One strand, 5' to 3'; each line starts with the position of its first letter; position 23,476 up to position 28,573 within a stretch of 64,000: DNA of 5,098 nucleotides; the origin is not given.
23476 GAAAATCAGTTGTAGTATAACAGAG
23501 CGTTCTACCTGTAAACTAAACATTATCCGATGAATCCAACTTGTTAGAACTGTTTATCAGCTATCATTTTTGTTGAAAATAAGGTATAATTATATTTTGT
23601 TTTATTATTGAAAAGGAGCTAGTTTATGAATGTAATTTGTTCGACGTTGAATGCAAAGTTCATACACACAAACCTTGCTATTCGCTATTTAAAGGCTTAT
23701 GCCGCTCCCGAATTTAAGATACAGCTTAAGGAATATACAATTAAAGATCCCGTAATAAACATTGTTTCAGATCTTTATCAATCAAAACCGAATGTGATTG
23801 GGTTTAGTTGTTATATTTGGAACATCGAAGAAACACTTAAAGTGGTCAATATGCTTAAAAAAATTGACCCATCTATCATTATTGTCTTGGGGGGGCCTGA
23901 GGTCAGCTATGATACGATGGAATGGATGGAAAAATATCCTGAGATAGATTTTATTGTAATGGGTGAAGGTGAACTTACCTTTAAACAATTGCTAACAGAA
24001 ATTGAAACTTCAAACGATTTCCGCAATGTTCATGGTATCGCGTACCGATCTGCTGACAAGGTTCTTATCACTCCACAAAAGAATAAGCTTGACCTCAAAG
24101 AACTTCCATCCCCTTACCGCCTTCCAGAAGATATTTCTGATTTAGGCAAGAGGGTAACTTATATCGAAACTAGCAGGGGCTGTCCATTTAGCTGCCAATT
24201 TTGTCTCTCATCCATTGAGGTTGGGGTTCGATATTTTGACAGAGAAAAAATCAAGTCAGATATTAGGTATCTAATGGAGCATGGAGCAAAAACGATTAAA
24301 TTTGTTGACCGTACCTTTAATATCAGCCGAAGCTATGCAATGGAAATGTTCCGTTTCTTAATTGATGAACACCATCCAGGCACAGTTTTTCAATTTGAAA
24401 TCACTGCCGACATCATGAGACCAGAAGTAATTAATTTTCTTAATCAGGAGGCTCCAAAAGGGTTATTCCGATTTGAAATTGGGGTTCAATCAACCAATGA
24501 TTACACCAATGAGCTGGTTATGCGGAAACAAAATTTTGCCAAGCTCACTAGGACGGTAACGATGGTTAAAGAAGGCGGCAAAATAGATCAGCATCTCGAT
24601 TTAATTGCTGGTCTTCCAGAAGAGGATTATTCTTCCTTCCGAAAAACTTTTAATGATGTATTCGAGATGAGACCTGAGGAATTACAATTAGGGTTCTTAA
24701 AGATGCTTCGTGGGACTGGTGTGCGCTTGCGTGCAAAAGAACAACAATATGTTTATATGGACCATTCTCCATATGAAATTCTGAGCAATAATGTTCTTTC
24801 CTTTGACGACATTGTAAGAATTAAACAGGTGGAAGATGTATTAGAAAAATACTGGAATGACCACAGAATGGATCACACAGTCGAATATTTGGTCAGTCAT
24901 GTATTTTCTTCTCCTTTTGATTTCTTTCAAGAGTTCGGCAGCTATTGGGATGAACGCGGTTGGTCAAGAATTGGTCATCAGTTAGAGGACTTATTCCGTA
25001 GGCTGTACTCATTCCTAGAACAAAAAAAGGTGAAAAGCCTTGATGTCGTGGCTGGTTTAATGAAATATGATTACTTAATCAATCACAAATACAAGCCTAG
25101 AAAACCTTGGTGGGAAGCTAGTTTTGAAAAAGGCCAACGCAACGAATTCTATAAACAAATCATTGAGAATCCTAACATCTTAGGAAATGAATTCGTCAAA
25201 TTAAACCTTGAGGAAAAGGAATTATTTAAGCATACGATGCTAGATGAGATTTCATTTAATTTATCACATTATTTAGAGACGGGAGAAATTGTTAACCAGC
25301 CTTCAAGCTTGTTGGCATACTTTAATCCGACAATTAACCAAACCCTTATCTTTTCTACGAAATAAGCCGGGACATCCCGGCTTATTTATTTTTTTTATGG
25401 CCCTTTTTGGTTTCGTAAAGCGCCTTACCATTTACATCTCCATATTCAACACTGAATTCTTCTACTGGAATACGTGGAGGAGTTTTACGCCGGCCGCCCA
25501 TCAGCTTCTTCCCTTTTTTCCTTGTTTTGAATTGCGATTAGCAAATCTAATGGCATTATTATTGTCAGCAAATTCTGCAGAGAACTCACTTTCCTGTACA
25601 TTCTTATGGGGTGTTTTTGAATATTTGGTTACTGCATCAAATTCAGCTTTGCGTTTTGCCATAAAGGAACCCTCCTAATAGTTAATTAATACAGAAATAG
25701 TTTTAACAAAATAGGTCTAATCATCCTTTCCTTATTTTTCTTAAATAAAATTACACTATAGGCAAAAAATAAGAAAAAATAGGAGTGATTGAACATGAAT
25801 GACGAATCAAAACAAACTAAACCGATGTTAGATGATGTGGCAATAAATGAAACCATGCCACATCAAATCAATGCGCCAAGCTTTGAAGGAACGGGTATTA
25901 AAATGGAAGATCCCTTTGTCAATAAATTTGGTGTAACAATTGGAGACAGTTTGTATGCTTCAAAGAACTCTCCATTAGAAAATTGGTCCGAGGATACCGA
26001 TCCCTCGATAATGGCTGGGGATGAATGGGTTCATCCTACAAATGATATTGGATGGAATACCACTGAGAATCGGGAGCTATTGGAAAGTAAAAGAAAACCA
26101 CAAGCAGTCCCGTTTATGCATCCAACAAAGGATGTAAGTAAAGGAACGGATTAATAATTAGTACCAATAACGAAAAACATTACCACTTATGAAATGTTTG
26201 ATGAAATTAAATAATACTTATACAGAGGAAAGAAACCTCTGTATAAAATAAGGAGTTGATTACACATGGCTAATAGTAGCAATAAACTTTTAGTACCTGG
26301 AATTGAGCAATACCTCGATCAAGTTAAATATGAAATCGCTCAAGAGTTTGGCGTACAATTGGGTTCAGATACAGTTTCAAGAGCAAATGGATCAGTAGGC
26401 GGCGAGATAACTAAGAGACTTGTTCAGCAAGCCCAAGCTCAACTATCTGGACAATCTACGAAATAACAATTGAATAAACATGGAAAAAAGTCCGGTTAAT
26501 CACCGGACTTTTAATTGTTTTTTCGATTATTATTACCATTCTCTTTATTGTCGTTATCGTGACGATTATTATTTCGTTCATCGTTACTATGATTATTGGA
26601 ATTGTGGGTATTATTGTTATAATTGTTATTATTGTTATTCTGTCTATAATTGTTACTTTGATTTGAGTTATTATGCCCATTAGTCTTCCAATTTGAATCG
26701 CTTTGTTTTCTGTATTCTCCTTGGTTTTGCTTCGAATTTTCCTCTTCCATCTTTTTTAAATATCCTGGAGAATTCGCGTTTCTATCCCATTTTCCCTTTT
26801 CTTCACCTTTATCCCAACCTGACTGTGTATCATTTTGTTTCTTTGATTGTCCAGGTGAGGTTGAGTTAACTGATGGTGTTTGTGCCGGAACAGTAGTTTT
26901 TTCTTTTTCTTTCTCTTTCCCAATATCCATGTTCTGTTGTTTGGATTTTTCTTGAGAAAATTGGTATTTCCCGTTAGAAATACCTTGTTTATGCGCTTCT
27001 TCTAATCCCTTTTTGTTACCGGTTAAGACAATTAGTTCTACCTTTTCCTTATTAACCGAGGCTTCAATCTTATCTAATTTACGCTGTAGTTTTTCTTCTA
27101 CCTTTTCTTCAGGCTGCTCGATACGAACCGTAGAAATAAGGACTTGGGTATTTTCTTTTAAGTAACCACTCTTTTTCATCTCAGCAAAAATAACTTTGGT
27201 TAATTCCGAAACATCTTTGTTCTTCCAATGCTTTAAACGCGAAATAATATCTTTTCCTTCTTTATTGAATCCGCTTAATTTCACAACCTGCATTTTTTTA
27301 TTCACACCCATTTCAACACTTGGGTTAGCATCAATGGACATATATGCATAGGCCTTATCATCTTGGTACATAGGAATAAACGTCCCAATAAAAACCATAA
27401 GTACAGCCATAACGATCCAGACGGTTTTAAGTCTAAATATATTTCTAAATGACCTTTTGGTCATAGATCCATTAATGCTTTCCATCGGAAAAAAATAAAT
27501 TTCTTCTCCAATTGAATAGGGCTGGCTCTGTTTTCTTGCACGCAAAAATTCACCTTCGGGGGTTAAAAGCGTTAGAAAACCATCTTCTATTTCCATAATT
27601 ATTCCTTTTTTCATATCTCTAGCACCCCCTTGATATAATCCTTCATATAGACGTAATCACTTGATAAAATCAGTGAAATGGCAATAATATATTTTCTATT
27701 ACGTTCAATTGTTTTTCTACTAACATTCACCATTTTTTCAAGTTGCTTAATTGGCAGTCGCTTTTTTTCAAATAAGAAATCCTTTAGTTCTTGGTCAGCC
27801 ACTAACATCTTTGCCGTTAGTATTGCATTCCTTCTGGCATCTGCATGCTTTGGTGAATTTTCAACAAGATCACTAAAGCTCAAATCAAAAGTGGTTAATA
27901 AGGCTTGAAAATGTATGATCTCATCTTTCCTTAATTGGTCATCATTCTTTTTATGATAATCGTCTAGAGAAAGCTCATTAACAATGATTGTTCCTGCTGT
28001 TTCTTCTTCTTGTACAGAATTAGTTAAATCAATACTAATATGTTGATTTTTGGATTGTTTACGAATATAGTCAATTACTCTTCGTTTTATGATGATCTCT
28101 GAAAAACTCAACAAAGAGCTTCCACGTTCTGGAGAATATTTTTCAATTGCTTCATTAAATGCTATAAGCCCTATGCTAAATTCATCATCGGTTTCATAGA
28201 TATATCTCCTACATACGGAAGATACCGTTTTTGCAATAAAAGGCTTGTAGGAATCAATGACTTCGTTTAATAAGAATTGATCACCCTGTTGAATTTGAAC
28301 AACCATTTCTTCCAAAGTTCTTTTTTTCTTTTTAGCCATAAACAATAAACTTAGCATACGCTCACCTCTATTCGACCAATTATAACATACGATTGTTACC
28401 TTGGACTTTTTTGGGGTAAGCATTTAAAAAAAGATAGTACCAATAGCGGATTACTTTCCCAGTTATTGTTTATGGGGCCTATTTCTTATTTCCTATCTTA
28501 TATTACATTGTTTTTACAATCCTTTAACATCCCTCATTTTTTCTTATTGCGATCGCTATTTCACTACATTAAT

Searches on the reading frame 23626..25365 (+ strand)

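Call 39: search_protein_families(library=pfam, proteins=[window:23626-25365:+], max_evalue=0.00001)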
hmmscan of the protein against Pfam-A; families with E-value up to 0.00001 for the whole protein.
window:23626-25365:+ (579 aa): 3 families
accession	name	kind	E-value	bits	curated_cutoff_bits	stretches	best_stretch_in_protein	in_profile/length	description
PF13311.11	DUF4080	-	8.3e-48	163.5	22.9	1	374-551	4-180/188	Protein of unknown function (DUF4080)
PF02310.24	B12-binding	-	3e-22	79.2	32.1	1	8-122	6-120/121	B12 binding domain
PF04055.27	Radical_SAM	-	1.2e-17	65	29.5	1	180-344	1-165/166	Radical SAM superfamily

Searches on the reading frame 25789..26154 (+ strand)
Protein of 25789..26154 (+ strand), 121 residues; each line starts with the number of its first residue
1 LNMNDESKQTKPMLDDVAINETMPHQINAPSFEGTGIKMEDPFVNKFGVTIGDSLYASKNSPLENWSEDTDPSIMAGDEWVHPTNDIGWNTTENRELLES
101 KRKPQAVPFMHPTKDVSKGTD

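Call 71: search_protein_families(library=pfam, proteins=[window:25789-26154:+], max_evalue=0.01)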
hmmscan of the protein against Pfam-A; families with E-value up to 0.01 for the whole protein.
window:25789-26154:+ (121 aa): 1 family
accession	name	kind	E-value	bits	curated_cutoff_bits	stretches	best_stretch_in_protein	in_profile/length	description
PF13045.11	DUF3905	-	6.4e-47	158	27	1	16-98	2-84/84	Protein of unknown function (DUF3905)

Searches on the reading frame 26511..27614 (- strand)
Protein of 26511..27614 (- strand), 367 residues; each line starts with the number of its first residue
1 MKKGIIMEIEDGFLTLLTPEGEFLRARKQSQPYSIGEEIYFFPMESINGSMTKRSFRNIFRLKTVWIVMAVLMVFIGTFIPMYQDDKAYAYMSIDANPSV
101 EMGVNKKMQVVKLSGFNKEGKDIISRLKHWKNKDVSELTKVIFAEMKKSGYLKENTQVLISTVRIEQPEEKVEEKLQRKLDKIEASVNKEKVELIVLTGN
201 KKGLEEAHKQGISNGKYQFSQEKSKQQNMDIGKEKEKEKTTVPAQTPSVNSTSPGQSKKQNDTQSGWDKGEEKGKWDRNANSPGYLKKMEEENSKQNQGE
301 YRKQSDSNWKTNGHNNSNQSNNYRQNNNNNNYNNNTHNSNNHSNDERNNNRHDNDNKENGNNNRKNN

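Call 40: search_protein_families(library=pfam, proteins=[window:26511-27614:-], max_evalue=0.00001)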
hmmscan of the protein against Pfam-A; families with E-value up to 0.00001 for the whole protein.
window:26511-27614:- (367 aa): 2 families
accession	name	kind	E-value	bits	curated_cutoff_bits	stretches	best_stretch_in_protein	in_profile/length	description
PF23750.1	RsgI_M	-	1.3e-33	116.8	25.3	1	89-221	1-132/133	Anti-sigma factor RsgI-like central domain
PF12791.13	RsgI_N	-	1.2e-15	57.5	25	1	1-41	1-39/40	Anti-sigma factor N-terminus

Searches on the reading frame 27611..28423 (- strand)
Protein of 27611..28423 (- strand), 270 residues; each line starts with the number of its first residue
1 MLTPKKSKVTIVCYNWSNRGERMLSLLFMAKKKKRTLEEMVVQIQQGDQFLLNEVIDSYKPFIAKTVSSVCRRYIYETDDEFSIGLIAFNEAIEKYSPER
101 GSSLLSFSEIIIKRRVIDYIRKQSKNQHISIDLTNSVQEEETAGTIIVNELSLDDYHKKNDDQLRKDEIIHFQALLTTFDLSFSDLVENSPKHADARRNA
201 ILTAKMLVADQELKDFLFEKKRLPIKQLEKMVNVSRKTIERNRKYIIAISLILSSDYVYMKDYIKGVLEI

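Call 40: search_protein_families(library=pfam, proteins=[window:27611-28423:-], max_evalue=0.00001)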
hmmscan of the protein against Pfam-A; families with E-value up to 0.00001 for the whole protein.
window:27611-28423:- (270 aa): 1 family
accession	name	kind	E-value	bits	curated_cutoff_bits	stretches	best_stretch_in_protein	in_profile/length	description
PF04542.20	Sigma70_r2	-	2.9e-10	40.2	24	1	56-125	2-70/71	Sigma-70 region 2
